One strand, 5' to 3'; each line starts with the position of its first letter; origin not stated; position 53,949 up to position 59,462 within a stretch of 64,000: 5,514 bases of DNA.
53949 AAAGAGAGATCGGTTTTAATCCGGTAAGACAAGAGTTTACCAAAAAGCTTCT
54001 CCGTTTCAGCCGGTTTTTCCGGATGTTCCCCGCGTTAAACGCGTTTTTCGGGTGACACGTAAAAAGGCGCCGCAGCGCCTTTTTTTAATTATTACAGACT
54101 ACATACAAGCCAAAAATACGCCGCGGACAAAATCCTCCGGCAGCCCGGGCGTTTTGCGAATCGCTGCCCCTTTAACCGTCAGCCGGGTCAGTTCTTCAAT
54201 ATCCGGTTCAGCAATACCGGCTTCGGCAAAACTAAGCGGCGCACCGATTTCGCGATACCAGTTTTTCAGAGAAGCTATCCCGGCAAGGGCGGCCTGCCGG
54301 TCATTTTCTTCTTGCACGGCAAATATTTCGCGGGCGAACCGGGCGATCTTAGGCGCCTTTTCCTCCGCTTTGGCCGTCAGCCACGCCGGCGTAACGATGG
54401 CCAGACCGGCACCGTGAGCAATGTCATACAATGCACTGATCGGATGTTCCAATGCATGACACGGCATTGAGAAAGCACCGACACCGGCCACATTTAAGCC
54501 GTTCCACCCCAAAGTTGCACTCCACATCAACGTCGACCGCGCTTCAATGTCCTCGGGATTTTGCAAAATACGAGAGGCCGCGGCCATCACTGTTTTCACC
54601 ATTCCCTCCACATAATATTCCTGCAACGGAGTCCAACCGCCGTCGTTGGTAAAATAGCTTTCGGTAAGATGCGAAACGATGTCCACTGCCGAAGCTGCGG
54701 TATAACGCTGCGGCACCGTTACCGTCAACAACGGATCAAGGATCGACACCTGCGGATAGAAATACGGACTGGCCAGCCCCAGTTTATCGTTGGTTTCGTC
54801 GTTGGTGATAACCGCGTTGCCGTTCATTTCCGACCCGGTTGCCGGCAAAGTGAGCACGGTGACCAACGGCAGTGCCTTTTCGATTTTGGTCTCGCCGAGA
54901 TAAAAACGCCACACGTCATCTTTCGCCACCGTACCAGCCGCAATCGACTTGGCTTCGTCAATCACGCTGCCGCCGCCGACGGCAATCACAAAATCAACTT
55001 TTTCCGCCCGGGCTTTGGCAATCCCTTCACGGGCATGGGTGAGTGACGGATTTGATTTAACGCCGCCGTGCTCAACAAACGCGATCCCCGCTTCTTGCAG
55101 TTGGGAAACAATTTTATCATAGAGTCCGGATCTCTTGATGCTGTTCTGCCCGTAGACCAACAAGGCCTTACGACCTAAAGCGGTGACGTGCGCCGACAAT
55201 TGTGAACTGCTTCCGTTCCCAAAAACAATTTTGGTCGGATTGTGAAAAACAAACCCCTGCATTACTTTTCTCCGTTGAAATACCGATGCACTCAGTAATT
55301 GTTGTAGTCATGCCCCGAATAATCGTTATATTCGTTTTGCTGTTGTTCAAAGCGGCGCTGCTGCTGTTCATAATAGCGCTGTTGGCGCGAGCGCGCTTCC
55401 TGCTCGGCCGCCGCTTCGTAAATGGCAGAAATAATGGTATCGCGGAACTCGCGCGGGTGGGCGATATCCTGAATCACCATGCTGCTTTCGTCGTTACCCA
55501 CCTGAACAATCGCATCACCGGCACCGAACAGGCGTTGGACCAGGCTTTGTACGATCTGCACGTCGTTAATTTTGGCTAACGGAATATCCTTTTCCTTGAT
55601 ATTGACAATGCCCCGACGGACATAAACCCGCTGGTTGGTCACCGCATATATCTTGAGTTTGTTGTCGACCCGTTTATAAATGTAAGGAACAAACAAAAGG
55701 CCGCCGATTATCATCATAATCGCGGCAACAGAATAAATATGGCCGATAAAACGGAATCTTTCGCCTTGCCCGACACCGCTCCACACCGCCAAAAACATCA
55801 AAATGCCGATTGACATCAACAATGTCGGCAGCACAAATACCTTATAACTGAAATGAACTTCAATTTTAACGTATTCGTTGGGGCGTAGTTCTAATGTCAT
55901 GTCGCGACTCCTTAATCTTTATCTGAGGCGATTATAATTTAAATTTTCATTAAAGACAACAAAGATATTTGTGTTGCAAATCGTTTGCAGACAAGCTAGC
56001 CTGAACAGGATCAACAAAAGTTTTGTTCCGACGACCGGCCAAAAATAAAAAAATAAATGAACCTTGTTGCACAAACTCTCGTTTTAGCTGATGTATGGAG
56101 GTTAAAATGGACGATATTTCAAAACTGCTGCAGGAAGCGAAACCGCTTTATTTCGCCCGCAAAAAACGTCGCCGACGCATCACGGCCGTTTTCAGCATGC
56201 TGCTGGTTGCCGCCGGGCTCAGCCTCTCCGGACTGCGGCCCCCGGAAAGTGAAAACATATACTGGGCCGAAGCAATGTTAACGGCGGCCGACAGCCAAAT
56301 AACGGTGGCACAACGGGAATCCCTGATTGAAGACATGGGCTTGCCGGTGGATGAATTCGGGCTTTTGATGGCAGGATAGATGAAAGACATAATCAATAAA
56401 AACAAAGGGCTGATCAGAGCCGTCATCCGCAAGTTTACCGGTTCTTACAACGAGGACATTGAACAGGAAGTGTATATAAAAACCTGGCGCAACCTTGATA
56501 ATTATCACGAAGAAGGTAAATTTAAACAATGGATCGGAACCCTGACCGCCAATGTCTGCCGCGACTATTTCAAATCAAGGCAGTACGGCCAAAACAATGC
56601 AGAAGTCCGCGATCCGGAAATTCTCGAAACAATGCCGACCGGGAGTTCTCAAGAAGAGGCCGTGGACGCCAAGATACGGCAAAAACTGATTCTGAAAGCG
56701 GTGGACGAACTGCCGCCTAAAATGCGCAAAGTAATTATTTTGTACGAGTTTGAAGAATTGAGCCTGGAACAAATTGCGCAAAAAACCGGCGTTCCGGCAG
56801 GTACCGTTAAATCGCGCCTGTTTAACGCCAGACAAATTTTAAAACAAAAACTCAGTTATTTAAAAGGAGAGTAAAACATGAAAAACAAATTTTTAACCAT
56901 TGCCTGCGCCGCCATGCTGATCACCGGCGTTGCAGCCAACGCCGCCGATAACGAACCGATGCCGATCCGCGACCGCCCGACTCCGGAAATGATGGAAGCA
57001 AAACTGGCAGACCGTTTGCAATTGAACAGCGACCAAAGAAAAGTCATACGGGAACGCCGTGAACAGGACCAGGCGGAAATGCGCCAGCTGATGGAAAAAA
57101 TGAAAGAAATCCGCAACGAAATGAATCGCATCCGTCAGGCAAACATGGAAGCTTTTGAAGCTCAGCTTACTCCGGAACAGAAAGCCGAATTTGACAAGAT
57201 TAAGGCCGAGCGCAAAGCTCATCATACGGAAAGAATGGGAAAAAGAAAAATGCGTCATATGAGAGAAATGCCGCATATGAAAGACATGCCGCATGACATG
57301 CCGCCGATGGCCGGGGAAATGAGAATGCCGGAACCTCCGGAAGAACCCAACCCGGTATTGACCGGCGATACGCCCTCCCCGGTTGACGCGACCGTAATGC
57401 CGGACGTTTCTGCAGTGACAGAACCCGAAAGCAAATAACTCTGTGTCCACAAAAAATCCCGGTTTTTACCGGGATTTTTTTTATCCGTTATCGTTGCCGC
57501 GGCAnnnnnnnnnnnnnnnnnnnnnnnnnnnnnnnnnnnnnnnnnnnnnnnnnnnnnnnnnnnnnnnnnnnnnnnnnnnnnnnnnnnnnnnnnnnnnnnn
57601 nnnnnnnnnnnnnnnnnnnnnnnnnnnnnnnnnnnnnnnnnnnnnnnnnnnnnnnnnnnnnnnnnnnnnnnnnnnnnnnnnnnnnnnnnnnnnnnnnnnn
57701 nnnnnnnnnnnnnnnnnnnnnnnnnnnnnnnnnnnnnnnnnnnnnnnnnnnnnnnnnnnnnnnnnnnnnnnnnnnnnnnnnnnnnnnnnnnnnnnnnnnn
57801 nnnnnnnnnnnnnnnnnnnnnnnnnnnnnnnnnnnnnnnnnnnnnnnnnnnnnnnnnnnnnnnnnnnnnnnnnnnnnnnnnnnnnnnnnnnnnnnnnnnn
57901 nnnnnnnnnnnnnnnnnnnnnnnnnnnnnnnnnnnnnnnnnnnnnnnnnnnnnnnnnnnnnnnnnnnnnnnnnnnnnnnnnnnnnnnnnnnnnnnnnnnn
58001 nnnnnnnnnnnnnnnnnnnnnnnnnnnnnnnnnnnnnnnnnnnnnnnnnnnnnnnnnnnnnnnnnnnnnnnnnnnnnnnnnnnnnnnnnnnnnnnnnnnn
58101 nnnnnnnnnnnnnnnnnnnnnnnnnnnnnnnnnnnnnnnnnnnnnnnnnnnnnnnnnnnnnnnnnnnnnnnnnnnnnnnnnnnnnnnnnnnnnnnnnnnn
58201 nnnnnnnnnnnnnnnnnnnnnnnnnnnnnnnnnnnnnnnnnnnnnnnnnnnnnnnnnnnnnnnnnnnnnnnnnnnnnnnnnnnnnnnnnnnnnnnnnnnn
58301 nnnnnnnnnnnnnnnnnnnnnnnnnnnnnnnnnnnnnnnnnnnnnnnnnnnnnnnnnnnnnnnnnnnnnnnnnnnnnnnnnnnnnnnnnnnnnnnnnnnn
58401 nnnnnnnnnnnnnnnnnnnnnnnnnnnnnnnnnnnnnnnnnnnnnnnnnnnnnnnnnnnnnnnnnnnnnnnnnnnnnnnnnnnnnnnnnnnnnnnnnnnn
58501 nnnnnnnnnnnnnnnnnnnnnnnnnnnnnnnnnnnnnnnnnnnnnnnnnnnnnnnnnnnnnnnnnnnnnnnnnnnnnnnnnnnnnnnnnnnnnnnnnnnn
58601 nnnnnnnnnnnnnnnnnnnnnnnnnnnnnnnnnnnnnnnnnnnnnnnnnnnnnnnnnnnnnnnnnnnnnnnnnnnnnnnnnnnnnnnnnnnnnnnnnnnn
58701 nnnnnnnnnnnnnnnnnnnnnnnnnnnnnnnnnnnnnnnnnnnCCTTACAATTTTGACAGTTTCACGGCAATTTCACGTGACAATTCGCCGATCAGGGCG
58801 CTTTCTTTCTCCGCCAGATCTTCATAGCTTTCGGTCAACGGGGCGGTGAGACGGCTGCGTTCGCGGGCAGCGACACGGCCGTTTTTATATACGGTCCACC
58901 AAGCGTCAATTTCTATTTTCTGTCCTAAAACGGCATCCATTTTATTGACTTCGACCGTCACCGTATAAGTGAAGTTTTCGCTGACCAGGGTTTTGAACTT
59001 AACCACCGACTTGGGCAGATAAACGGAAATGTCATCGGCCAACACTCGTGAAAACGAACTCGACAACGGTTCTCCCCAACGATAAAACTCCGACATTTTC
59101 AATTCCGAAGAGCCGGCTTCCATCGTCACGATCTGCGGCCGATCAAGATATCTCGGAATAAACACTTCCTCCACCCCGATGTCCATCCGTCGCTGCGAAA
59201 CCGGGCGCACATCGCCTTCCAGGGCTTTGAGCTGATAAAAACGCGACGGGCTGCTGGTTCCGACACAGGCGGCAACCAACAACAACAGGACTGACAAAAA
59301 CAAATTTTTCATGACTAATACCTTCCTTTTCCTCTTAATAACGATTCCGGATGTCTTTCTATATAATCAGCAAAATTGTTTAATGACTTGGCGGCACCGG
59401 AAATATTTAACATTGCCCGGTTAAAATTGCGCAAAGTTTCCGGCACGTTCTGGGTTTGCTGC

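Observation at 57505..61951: Motor-only FtsK/SpoIIIE ATPase translationally coupled to an MlaE(STAS)-MlaF-MlaD-PqiC lipid-transport operon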

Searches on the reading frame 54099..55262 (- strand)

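Call 3: search_protein_families(library=pfam, proteins=[window:54099-55262:-])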
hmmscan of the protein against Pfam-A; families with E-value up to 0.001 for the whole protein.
window:54099-55262:- (387 aa): 3 families
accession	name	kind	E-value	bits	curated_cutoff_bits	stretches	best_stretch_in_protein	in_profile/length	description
PF00465.25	Fe-ADH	-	1.3e-51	175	31.3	1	9-177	1-168/168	Iron-containing alcohol dehydrogenase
PF25137.1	ADH_Fe_C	-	2.2e-28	99.7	27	1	188-372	1-178/194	Fe-containing alcohol dehydrogenase family, C-terminal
PF13685.12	Fe-ADH_2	-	1.9e-09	38.2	28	1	14-109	2-95/149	Iron-containing alcohol dehydrogenase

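Call 4: search_protein_families(library=ncbifam, proteins=[window:54099-55262:-])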
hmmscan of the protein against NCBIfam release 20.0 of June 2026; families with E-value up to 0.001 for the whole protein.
window:54099-55262:- (387 aa): 16 families
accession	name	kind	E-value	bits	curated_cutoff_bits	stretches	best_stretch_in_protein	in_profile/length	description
NF011717.0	PRK15138.1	equivalog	4.2e-76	256.5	645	1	1-359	1-357/387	alcohol dehydrogenase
TIGR02638.1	lactal_redase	equivalog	2.1e-46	158.5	523.15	1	13-364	11-359/379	lactaldehyde reductase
NF041833.1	Fe_ADH_ErcA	equivalog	2.6e-46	158.5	550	1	11-372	10-366/382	alcohol dehydrogenase-like regulatory protein ErcA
NF053866.1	CholDhdGbsBBac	equivalog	1.9e-45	155.2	550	1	6-364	12-367/392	choline dehydrogenase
NF007911.0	PRK10624.1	equivalog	1.8e-43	149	537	1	13-364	12-358/382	lactaldehyde reductase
NF058672.1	4HyButDHCUPNE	equivalog_domain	4.1e-42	144.7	500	1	10-361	8-351/378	4-hydroxybutyrate dehydrogenase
TIGR03405.1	Phn_Fe-ADH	equivalog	4e-40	137.7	423.7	1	6-366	1-347/355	iron-containing alcohol dehydrogenase PsrA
NF050025.1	SulfAcetaldRedSarD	equivalog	4.3e-39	134.5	700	1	4-356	3-352/385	sulfoacetaldehyde reductase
NF010378.0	PRK13805.1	equivalog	7.4e-35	120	951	1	6-318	459-777/872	bifunctional acetaldehyde-CoA/alcohol dehydrogenase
NF007363.0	PRK09860.1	equivalog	6.5e-31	107.8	581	1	3-366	3-361/383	L-threonine dehydrogenase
NF011998.0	PRK15454.1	equivalog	6.8e-31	107.4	556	1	6-351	24-358/395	ethanolamine utilization ethanol dehydrogenase EutG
TIGR04266.1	NDMA_methanol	equivalog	7.5e-23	81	625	1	6-347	13-353/420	NDMA-dependent methanol dehydrogenase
NF041822.1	daptide_DH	equivalog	3.7e-13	49.1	300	1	49-301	18-278/363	daptide-type RiPP biosynthesis dehydogenase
NF006941.0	PRK09423.1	subfamily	1.5e-11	43.7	336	1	5-109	4-105/367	glycerol dehydrogenase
NF002022.0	PRK00843.1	equivalog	8.2e-09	34.9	413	1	8-109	10-108/350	NAD(P)-dependent glycerol-1-phosphate dehydrogenase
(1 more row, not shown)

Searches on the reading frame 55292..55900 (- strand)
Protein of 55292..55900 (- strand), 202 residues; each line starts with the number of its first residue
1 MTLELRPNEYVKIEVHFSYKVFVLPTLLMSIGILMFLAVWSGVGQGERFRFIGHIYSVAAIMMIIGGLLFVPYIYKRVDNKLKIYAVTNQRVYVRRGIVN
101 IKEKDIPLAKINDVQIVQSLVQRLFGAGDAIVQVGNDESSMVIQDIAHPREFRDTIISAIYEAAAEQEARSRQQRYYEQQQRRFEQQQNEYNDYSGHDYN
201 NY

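Call 3: search_protein_families(library=pfam, proteins=[window:55292-55900:-])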
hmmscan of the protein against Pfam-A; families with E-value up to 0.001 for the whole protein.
window:55292-55900:- (202 aa): 2 families
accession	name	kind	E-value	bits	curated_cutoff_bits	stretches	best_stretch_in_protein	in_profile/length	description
PF03703.20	bPH_2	-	6.6e-17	62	22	1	85-156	6-78/78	Bacterial PH domain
PF24649.1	DUF7642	-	0.00011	22.5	27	1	83-161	15-96/100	Domain of unknown function (DUF7642)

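Call 4: search_protein_families(library=ncbifam, proteins=[window:55292-55900:-])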
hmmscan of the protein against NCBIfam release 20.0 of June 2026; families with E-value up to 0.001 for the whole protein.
window:55292-55900:- (202 aa): 1 family
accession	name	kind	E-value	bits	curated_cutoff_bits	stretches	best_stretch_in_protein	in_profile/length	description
NF040894.1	puhB_PGC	equivalog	2.9e-06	27.3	110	1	19-136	35-146/176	photosynthetic complex putative assembly protein PuhB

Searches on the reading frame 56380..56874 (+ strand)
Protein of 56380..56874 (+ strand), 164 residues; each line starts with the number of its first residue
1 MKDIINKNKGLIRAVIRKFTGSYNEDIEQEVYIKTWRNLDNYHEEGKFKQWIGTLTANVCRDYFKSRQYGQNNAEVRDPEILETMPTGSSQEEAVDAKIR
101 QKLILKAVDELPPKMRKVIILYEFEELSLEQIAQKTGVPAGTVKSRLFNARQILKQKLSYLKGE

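Call 3: search_protein_families(library=pfam, proteins=[window:56380-56874:+])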
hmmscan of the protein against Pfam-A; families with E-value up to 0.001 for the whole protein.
window:56380-56874:+ (164 aa): 3 families
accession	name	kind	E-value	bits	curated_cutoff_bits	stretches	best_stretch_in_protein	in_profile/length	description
PF08281.18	Sigma70_r4_2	-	1.9e-16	59.9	25.7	1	103-152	3-52/54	Sigma-70, region 4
PF04545.22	Sigma70_r4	-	2.1e-12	46.8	24.1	1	107-155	1-49/50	Sigma-70, region 4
PF04542.20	Sigma70_r2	-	1.9e-10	40.8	24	1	5-68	2-69/71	Sigma-70 region 2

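Call 4: search_protein_families(library=ncbifam, proteins=[window:56380-56874:+])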
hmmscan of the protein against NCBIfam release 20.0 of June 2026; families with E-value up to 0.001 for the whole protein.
window:56380-56874:+ (164 aa): 84 families (the best 25 are shown)
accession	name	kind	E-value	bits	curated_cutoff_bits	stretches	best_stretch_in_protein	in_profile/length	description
TIGR02937.1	sigma70-ECF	superfamily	7.4e-30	103.7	42.9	1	3-158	5-165/165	sigma-70 family RNA polymerase sigma factor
NF006930.0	PRK09415.1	subfamily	1.7e-28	99.6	198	1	24-159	43-176/179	RNA polymerase factor sigma C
NF008891.0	PRK11924.1-5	subfamily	2e-27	96.4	259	1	22-158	28-163/171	RNA polymerase sigma factor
NF009171.0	PRK12518.1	equivalog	7.4e-26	91.1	208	1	12-158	40-184/191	RNA polymerase sigma factor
NF008888.0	PRK11922.1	equivalog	3.6e-25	88.9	204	1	11-159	46-197/231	RNA polymerase sigma factor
NF007223.0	PRK09641.1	equivalog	1.6e-23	83.5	209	1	24-159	45-185/187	RNA polymerase sigma factor SigW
TIGR02985.1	Sig70_bacteroi1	subfamily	5.3e-23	82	126.4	1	14-158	16-162/162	RNA polymerase sigma-70 factor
NF058625.1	sigma_PG0214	equivalog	7.9e-23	81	130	1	24-160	31-163/170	GFO_1088 family ECF-type sigma factor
NF009166.1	PRK12513.1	equivalog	2.8e-22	79.4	206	1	22-160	47-188/193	RNA polymerase sigma factor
TIGR02939.1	RpoE_Sigma70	equivalog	8.5e-21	74.8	236.15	1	21-159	44-187/190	RNA polymerase sigma factor RpoE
NF007229.0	PRK09647.1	equivalog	1.5e-20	73.5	265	1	24-159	71-203/220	RNA polymerase sigma factor SigE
NF007215.0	PRK09637.1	equivalog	2e-20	73.5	212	1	23-158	27-154/181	RNA polymerase sigma factor SigZ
TIGR02948.1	SigW_bacill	equivalog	5.7e-20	72.2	243.1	1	9-159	28-185/187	RNA polymerase sigma factor SigW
NF009195.0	PRK12543.1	subfamily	6.3e-20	71.5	197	1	24-159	47-179/192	RNA polymerase sigma factor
NF009174.0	PRK12522.1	equivalog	1.5e-19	70.6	217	1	23-159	29-168/175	RNA polymerase sigma factor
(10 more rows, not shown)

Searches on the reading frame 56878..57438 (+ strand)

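Call 3: search_protein_families(library=pfam, proteins=[window:56878-57438:+])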
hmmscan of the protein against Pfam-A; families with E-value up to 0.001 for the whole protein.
window:56878-57438:+ (186 aa): 1 family
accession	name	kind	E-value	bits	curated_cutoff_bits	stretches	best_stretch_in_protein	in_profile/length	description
PF07813.17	LTXXQ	-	4.3e-06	27.8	24.3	1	63-108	52-99/100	LTXXQ motif family protein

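Call 4: search_protein_families(library=ncbifam, proteins=[window:56878-57438:+])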
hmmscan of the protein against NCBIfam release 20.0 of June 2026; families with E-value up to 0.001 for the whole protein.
window:56878-57438:+ (186 aa): 0 families

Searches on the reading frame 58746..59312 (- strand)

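Call 3: search_protein_families(library=pfam, proteins=[window:58746-59312:-])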
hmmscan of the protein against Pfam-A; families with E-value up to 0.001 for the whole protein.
window:58746-59312:- (188 aa): 1 family
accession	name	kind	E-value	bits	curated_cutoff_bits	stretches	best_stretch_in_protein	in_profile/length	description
PF03886.18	ABC_trans_aux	-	1.7e-29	102.9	26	1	26-182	1-161/161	ABC-type transport auxiliary lipoprotein component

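Call 4: search_protein_families(library=ncbifam, proteins=[window:58746-59312:-])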
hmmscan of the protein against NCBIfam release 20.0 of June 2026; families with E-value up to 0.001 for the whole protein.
window:58746-59312:- (188 aa): 1 family
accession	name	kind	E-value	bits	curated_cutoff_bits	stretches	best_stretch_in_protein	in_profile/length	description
NF033620.0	pqiC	exception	4.1e-10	39.3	200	1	6-166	4-164/184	membrane integrity-associated transporter subunit PqiC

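Call 65: search_protein_families(library=padloc, proteins=[window:58746-59312:-], max_evalue=0.001)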
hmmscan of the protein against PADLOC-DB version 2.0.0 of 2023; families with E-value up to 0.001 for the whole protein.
window:58746-59312:- (188 aa): 0 families
